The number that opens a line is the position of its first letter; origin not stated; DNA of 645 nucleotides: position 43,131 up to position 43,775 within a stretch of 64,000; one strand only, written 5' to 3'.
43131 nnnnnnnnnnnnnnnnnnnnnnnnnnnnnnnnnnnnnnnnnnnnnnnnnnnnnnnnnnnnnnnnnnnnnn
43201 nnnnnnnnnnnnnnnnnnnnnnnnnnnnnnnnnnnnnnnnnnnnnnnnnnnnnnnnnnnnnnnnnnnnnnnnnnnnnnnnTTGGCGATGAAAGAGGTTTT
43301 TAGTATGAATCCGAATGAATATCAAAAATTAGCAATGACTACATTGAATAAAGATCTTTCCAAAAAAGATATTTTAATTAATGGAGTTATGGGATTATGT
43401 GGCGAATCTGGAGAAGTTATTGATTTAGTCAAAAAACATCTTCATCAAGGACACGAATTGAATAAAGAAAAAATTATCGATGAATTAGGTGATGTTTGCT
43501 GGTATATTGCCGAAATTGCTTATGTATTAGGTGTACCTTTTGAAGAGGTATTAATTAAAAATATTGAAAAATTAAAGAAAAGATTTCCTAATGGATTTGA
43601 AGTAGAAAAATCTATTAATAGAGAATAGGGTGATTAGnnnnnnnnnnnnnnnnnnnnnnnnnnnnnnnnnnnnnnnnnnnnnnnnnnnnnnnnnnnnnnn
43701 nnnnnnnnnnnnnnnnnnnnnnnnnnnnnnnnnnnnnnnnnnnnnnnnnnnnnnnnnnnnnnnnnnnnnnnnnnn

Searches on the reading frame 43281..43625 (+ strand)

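Call 12: search_protein_families(library=pfam, proteins=[window:43281-43625:+], max_evalue=0.1)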
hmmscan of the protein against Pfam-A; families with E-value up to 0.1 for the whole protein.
window:43281-43625:+ (115 aa): 2 families
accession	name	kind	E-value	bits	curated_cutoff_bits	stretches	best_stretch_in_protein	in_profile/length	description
PF03819.22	MazG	-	5.2e-10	39.9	22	1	38-106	9-74/74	MazG nucleotide pyrophosphohydrolase domain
PF12643.12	MazG-like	-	7.1e-05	23.4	27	1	52-111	24-81/85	MazG-like family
